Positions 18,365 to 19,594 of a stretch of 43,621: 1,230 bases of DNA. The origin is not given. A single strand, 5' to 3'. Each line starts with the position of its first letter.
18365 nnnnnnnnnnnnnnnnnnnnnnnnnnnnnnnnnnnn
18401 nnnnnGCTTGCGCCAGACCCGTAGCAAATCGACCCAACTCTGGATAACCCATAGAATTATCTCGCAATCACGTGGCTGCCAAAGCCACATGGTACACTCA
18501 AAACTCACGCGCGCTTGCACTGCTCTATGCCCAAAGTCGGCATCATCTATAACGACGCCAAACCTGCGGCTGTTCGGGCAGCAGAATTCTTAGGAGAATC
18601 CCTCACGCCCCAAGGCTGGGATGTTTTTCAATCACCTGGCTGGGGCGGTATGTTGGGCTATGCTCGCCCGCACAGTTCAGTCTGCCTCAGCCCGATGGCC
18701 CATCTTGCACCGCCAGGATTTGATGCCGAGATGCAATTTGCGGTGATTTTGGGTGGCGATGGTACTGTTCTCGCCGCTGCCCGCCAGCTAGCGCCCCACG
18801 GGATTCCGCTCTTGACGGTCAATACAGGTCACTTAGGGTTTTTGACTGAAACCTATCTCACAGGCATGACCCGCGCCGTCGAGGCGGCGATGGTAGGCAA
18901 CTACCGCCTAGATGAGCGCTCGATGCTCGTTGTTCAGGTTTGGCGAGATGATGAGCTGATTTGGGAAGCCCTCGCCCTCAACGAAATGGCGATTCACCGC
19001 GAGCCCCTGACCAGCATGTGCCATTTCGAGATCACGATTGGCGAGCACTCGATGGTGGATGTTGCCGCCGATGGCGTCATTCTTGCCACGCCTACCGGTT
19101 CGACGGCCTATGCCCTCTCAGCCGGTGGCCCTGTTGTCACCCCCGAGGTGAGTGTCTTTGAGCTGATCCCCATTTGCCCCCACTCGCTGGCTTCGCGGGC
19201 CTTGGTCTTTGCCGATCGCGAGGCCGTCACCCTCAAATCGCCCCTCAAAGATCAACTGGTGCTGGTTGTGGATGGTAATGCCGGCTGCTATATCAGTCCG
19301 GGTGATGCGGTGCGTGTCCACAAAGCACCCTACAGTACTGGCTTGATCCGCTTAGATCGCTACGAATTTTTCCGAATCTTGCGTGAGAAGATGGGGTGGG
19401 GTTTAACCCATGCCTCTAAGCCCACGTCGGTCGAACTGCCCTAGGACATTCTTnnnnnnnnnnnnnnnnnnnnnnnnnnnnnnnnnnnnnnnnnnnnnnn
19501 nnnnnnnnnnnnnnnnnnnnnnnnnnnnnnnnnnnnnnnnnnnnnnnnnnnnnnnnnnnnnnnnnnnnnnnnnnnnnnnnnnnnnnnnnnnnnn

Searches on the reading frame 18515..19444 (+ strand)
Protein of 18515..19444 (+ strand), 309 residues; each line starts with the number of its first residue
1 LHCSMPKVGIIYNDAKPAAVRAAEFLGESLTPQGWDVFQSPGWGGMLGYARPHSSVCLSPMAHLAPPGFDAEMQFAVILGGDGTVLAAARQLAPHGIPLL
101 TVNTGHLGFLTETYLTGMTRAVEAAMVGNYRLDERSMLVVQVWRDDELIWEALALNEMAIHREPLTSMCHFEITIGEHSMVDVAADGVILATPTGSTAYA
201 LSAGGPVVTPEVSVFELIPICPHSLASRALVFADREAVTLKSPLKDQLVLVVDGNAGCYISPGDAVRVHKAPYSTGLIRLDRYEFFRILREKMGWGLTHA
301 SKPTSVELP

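Call 44: find_homologous_proteins(query=window:18515-19444:+, max_evalue=1e-60)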
Query window:18515-19444:+ (309 aa): 2667 proteins with E <= 1e-60 among 8000 candidates; the best 120 are listed.
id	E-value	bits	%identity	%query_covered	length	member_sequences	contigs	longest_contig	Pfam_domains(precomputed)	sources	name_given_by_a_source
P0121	7.2e-203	691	100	99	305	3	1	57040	PF20143.5,PF01513.27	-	-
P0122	1.5e-143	496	71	98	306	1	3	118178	PF20143.5,PF01513.27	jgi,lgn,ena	jgi:NAD+ kinase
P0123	6.8e-142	491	73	97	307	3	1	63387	PF20143.5,PF01513.27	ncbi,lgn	ncbi:MAG: NAD(+) kinase [Synechococcus sp.]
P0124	8.3e-142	490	73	97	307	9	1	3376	PF20143.5,PF01513.27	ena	-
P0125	8.2e-141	487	73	97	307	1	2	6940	PF20143.5,PF01513.27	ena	-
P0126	1.8e-140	486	70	99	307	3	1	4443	PF20143.5,PF01513.27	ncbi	ncbi:MAG: NAD(+) kinase [Cyanobacteriota bacterium]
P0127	6.5e-140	484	70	99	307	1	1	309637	PF20143.5,PF01513.27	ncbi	ncbi:MAG: NAD(+) kinase [Cyanobacteriota bacterium]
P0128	9.3e-140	484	70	99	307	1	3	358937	PF20143.5,PF01513.27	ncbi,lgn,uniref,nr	ncbi:NAD(+) kinase [Synechococcus sp. Nb3U1]|uniref:NAD(+) kinase n=1 Tax=Synechococcus sp. Nb3U1 Ta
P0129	3.8e-139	482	71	98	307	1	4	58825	PF20143.5,PF01513.27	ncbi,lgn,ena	ncbi:MAG: NAD(+) kinase [Thermostichus sp. DG_1_6_bins_120]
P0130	7.3e-139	481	70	99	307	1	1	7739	PF20143.5,PF01513.27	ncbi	ncbi:MAG: NAD(+) kinase [Cyanobacteriota bacterium]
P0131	3.1e-138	478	70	99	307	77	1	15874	PF20143.5,PF01513.27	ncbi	-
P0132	4.4e-138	478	69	99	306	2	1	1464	PF20143.5,PF01513.27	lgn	-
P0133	6.1e-138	478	70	98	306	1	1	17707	PF20143.5,PF01513.27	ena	-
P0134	3.4e-137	475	69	98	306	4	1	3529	PF20143.5,PF01513.27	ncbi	ncbi:MAG: NAD(+) kinase [Cyanobacteria bacterium P01_E01_bin.48]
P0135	8.1e-137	474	69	99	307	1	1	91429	PF20143.5,PF01513.27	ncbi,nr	ncbi:MAG: NAD(+) kinase [Cyanobacteriota bacterium]|nr:NAD(+) kinase [Cyanobacteriota bacterium]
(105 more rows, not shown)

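Call 45: find_encoding_contigs(protein=P0121, flank=10000, max_places=6)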
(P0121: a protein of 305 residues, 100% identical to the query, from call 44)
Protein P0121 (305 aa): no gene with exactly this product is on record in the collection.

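Call 46: find_encoding_contigs(protein=P0123, flank=10000, max_places=3)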
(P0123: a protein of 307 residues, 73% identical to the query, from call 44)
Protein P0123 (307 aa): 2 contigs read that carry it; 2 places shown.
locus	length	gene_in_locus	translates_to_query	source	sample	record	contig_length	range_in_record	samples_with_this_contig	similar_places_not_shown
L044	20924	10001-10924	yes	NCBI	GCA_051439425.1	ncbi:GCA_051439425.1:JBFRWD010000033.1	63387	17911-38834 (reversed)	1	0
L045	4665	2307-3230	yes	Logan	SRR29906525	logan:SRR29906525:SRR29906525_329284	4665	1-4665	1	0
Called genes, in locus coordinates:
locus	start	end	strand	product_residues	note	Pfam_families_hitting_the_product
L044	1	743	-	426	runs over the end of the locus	PF14233:DUF4335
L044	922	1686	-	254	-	PF11237:DUF3038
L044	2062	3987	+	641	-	PF00005:ABC_tran, PF02463:SMC_N (faint), PF03308:MeaB (faint), PF13476:AAA_23 (faint), PF13555:AAA_29 (faint), PF12848:ABC_tran_Xtn, PF00005:ABC_tran, PF16326:ABC_tran_CTD, +3 more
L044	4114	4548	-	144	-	-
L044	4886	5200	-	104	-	-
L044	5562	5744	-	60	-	-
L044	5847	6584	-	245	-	PF13513:HEAT_EZ (faint), PF00514:Arm (faint), PF02985:HEAT (faint), PF13646:HEAT_2, PF03130:HEAT_PBS (faint), PF25786:HEAT_GCN1_C (faint), PF13646:HEAT_2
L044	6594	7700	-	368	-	PF00291:PALP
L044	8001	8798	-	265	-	PF00484:Pro_CA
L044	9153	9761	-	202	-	PF14559:TPR_19 (faint), PF13424:TPR_12 (weak), PF13424:TPR_12 (weak), PF13432:TPR_16 (weak), PF13414:TPR_11, PF00515:TPR_1, PF07719:TPR_2 (weak), PF13181:TPR_8 (weak), +3 more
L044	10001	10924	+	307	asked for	PF01513:NAD_kinase, PF20143:NAD_kinase_C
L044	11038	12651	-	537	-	PF00361:Proton_antipo_M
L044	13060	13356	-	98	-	-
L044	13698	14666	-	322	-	-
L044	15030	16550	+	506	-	PF00070:Pyr_redox (faint), PF00890:FAD_binding_2 (faint), PF01266:DAO, PF01946:Thi4 (faint), PF03486:HI0933_like (faint), PF07992:Pyr_redox_2 (faint), PF13450:NAD_binding_8, PF01593:Amino_oxidase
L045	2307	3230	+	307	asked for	PF01513:NAD_kinase, PF20143:NAD_kinase_C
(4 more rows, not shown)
